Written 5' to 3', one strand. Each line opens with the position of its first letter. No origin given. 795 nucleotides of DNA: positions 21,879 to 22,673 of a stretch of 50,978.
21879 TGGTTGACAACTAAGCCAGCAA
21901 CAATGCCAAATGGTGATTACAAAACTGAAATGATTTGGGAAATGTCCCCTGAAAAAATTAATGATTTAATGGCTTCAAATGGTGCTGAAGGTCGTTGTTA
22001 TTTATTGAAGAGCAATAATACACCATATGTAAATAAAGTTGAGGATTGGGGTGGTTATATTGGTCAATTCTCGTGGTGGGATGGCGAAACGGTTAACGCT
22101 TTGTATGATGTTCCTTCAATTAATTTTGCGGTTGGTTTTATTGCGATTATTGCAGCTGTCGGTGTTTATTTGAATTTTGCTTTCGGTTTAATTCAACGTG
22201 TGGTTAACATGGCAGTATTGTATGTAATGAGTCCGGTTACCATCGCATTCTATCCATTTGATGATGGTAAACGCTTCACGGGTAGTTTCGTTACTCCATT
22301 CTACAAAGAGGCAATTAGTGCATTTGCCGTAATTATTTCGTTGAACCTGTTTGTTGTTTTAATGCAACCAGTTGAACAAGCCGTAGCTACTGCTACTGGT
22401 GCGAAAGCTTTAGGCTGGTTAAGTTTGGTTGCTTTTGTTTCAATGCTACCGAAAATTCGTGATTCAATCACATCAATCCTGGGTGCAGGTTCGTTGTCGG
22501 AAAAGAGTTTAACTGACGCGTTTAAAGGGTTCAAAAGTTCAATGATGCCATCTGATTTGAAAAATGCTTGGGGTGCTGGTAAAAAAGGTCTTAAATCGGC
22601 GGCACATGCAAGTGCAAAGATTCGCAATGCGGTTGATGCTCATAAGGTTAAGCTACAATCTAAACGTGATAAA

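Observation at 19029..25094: Architecture of the 2021-aa protein: two TM clusters split by a roughly 880-aa insert, plus a roughly 880-aa hydrophilic tail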

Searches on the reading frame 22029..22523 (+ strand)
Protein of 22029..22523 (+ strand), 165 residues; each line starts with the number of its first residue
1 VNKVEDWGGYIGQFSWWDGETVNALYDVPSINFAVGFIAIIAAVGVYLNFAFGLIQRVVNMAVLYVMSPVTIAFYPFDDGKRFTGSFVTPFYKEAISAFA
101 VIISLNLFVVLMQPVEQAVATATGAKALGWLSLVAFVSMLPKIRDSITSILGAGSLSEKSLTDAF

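Call 7: search_protein_families(library=ncbifam, proteins=[window:22029-22508:+], max_evalue=10)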
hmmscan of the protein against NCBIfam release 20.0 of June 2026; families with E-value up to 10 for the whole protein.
window:22029-22508:+ (160 aa): 4 families
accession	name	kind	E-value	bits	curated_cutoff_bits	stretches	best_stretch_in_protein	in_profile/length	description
NF045848.1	MMCAP2_0566_fam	domain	3.4e-12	46.3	90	1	14-122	171-277/322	MMCAP2_0566 family conjugal transfer protein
NF045889.1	ICE_Mbov_0396_TM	equivalog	1.3e-10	41.2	70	1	6-126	153-271/306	Mbov_0396 family ICE element transmembrane protein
NF045890.1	conj_pls20_p028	equivalog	0.00017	20.6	150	1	17-137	224-336/377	pLS20_p028 family conjugation system transmembrane protein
NF004376.0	PRK05740.2-1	equivalog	1.3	8.9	162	1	33-70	31-68/138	preprotein translocase subunit SecE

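Call 8: search_protein_families(library=pfam, proteins=[window:22029-22508:+], max_evalue=10)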
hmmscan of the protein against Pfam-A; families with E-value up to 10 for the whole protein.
window:22029-22508:+ (160 aa): 3 families
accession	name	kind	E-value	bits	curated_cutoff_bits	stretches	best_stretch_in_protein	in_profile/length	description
PF19597.4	TrbL_4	-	0.0033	17.3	27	1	23-122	135-232/276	Conjugal transfer protein TrbL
PF12070.13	SCAI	-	0.22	10.8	25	1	50-106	411-465/529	Protein SCAI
PF09843.14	DUF2070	-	7.7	5.1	30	1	27-137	10-114/561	Predicted membrane protein (DUF2070)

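Call 50: search_protein_representatives(protein=window:22029-22523:+)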
Query: 165 residues. Proteins with E-value up to 0.001 (for the whole library): 608; up to 1e-10: 85; up to 1e-30: 46. The best 150 are listed.
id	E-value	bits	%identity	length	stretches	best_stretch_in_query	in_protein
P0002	2.4e-67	242.4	73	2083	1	7-165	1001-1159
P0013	9.1e-67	240.5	74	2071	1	8-164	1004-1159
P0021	7.1e-66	237.6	72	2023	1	6-165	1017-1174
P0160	7.3e-66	237.6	71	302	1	6-165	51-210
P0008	1.7e-65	236.4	69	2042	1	6-164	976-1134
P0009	5.1e-64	231.6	70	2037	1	7-165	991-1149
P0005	5.5e-64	231.4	72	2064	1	9-162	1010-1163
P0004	2.0e-63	229.6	70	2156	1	4-165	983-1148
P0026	5.9e-63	228.1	57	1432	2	5-165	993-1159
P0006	1.1e-62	227.3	66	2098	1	5-165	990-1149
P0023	1.6e-62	226.7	67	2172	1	5-165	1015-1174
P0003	7.2e-62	224.6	72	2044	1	7-164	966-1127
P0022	6.6e-61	221.4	67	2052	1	3-165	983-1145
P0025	1.8e-60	220.1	70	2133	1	5-165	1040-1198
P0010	4.1e-59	215.6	71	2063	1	6-165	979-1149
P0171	5.8e-41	156.6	54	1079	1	11-165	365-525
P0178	6.8e-33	130.4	49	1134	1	12-163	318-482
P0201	4.4e-27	111.5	42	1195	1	14-162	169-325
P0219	3.4e-12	63.2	31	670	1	16-151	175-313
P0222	2.2e-10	57.3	30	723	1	17-152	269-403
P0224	5.8e-10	55.9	33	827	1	18-156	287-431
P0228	1.6e-09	54.5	29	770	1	8-138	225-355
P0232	2.8e-09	53.7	33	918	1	13-154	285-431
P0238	5.2e-09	52.8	30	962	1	22-154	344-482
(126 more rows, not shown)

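Call 51: search_protein_families(library=pfam, proteins=[P0219, P0222, P0224, P0228, P0232, P0238, P0201, P0178, P0171], max_evalue=0.01)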
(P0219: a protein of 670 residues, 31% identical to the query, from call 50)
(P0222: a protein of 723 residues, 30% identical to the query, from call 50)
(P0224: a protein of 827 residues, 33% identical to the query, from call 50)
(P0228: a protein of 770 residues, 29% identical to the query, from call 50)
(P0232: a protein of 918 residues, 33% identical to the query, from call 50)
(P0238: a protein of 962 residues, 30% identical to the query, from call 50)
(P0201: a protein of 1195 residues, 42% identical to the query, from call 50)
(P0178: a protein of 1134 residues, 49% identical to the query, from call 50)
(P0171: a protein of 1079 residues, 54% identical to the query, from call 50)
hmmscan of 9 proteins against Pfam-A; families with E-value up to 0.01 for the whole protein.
P0219 (670 aa): 0 families

P0222 (723 aa): 0 families

P0224 (827 aa): 1 family
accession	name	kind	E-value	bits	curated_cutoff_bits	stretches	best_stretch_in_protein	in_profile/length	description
PF12080.14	GldM_4th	-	0.0028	18.7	24.6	0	593-660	13-80/114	GldM C-terminal domain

P0228 (770 aa): 0 families

P0232 (918 aa): 0 families

P0238 (962 aa): 0 families

P0201 (1195 aa): 1 family
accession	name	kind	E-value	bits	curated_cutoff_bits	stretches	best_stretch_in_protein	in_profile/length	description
PF17527.7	ALC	-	0.00077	19.6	25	1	852-916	30-91/177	Phage ALC protein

P0178 (1134 aa): 0 families

P0171 (1079 aa): 1 family
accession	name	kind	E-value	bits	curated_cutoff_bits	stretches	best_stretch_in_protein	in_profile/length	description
PF08269.17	dCache_2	-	0.0098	15.5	26.5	0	929-1012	8-89/298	Cache domain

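Call 52: search_protein_families(library=ncbifam, proteins=[P0219, P0222, P0224, P0228, P0232, P0238, P0201, P0178, P0171], max_evalue=0.01)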
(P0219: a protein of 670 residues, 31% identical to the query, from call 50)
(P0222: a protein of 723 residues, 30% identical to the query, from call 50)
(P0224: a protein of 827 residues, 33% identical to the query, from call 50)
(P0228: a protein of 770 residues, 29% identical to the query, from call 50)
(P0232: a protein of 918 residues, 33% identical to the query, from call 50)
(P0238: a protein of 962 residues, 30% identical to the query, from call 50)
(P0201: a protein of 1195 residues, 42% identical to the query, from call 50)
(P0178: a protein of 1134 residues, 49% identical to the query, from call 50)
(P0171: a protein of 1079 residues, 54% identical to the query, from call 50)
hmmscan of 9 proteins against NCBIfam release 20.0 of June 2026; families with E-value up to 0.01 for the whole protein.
P0219 (670 aa): 3 families
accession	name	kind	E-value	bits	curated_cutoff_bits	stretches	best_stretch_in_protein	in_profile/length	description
NF045848.1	MMCAP2_0566_fam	domain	2e-27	96.3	90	1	2-322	63-318/322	MMCAP2_0566 family conjugal transfer protein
NF045889.1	ICE_Mbov_0396_TM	equivalog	1.6e-21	77.1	70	2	183-318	171-303/306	Mbov_0396 family ICE element transmembrane protein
NF033774.1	phos_trans_PitA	exception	0.0076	14.9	800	0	539-632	289-381/498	inorganic phosphate transporter PitA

P0222 (723 aa): 2 families
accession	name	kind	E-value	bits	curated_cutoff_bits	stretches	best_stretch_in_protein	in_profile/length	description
NF045848.1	MMCAP2_0566_fam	domain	8.1e-36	123.9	90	1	6-410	3-317/322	MMCAP2_0566 family conjugal transfer protein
NF045889.1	ICE_Mbov_0396_TM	equivalog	1.6e-22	80.4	70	2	278-407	174-303/306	Mbov_0396 family ICE element transmembrane protein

P0224 (827 aa): 2 families
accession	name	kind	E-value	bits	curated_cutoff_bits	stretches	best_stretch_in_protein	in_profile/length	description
NF045848.1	MMCAP2_0566_fam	domain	9e-33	113.9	90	2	284-435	172-321/322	MMCAP2_0566 family conjugal transfer protein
NF045889.1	ICE_Mbov_0396_TM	equivalog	3.6e-20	72.7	70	2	286-428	162-303/306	Mbov_0396 family ICE element transmembrane protein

P0228 (770 aa): 2 families
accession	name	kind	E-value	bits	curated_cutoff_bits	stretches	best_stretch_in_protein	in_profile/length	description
NF045848.1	MMCAP2_0566_fam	domain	1.7e-34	119.6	90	1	7-384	4-321/322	MMCAP2_0566 family conjugal transfer protein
NF045889.1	ICE_Mbov_0396_TM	equivalog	3.1e-14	53.1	70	2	244-377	172-303/306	Mbov_0396 family ICE element transmembrane protein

P0232 (918 aa): 2 families
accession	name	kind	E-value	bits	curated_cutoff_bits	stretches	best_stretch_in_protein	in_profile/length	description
NF045848.1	MMCAP2_0566_fam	domain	9.3e-43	146.7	90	1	37-437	2-321/322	MMCAP2_0566 family conjugal transfer protein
NF045889.1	ICE_Mbov_0396_TM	equivalog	4.9e-29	101.8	70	2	284-431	155-304/306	Mbov_0396 family ICE element transmembrane protein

P0238 (962 aa): 2 families
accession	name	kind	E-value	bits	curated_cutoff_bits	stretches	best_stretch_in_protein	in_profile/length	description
NF045848.1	MMCAP2_0566_fam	domain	5.2e-42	144.3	90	2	346-488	187-321/322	MMCAP2_0566 family conjugal transfer protein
NF045889.1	ICE_Mbov_0396_TM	equivalog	1.9e-24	86.7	70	1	349-482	172-304/306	Mbov_0396 family ICE element transmembrane protein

P0201 (1195 aa): 3 families
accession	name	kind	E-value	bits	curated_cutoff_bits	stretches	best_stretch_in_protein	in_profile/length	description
NF045848.1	MMCAP2_0566_fam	domain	2.9e-20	72.8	90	1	163-316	164-314/322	MMCAP2_0566 family conjugal transfer protein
NF045889.1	ICE_Mbov_0396_TM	equivalog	6.6e-16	58.6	70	1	169-316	164-303/306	Mbov_0396 family ICE element transmembrane protein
NF045890.1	conj_pls20_p028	equivalog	0.00016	20.7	150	1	181-317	234-356/377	pLS20_p028 family conjugation system transmembrane protein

P0178 (1134 aa): 3 families
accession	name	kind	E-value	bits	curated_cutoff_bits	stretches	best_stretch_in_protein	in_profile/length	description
NF045848.1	MMCAP2_0566_fam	domain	6.1e-22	78.3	90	2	26-205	8-179/322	MMCAP2_0566 family conjugal transfer protein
NF045889.1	ICE_Mbov_0396_TM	equivalog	2.4e-10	40.4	70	1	339-472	178-303/306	Mbov_0396 family ICE element transmembrane protein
NF045890.1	conj_pls20_p028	equivalog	0.00041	19.3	150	1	324-454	227-337/377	pLS20_p028 family conjugation system transmembrane protein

P0171 (1079 aa): 2 families
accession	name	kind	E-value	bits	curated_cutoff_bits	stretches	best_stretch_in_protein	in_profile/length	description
NF045848.1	MMCAP2_0566_fam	domain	4.6e-14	52.4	90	1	340-511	137-312/322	MMCAP2_0566 family conjugal transfer protein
NF045889.1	ICE_Mbov_0396_TM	equivalog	3.6e-11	43.1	70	1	338-478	133-268/306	Mbov_0396 family ICE element transmembrane protein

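Call 72: search_solved_structures(query=A4, max_evalue=10, show_alignments=1)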
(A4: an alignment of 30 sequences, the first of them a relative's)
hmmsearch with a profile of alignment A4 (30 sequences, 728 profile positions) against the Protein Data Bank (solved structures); distinct sequences matched with E-value up to 10: 58.
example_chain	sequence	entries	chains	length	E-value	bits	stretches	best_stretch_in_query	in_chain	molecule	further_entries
8t1i_J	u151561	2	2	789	0.015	17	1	581-676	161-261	Mediator of RNA polymerase II transcription subunit 15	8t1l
6uxv_C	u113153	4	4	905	0.037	15.7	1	441-547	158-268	SWI/SNF chromatin-remodeling complex subunit SNF5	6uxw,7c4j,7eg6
7egm_C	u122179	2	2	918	0.045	15.5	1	441-547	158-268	SWI/SNF chromatin-remodeling complex subunit SNF5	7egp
7emf_O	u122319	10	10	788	0.052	15.3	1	581-718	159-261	Mediator of RNA polymerase II transcription subunit 15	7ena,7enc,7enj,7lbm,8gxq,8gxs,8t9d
30ff_Dc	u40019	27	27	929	0.29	12.8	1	442-622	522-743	Transcription initiation factor TFIID subunit 3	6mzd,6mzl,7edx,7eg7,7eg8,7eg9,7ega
2mqa_A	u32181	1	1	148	0.3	12.7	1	371-466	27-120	Minor ampullate fibroin 1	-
6lqp_RW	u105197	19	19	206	0.55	11.9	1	498-637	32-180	Regulator of rDNA transcription protein 14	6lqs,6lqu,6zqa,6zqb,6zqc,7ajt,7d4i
8glv_Dp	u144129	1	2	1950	0.56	11.8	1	385-670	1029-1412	FAP43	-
4p3z_A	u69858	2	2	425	0.61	11.7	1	389-523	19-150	CopN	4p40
8ro0_P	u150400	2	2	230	0.67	11.6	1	571-691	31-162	Spliceosome-associated protein CWC15 homolog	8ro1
7x3k_A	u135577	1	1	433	1.1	10.8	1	541-656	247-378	Zuotin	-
3syv_A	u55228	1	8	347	1.3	10.6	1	523-616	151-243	Protein kinase C and casein kinase II substrate protein 3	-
9cpc_4A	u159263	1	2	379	1.3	10.6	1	462-713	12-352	RIB43A-like with coiled-coils protein 1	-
7ng8_D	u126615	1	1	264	1.5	10.4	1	473-629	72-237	Klebicin C activity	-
6t9i_I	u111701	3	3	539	1.8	10.2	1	432-695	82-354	Transcription initiation factor TFIID subunit 12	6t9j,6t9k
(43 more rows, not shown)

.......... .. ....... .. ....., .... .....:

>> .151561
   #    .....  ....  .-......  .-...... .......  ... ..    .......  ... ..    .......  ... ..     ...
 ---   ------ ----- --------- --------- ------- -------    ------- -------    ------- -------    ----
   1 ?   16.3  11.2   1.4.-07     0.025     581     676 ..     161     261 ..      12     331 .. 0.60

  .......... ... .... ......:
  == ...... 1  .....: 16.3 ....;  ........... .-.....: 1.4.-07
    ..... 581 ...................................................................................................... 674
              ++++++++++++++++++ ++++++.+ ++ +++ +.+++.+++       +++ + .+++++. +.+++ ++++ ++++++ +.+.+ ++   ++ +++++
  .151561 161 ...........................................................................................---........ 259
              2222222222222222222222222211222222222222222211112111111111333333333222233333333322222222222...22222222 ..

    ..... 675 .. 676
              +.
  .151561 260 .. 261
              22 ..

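Call 74: search_protein_families(library=pfam, alignment_id=A4, max_evalue=0.01)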
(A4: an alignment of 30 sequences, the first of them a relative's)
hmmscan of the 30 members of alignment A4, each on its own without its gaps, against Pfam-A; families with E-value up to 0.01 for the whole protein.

A. member 1, P0222 (723 aa): 0 families

B. families by the number of members that match (of 30 scanned): 6 families
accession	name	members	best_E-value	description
PF05767.17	Pox_A14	1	0.0014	Poxvirus virion envelope protein A14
PF10445.14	DUF2456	1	0.0022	Protein of unknown function (DUF2456)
PF05597.16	Phasin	1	0.0024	Poly(hydroxyalcanoate) granule associated protein (phasin)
PF12080.14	GldM_4th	1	0.0028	GldM C-terminal domain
PF17107.11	SesA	1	0.0031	N-terminal domain on NACHT_NTPase and P-loop NTPases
PF05814.16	Ac76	1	0.0076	Orf76 (Ac76)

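Call 84: search_protein_families(library=phrogs, proteins=[window:22029-22508:+], max_evalue=0.01)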
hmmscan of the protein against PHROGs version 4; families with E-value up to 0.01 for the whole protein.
window:22029-22508:+ (160 aa): 0 families
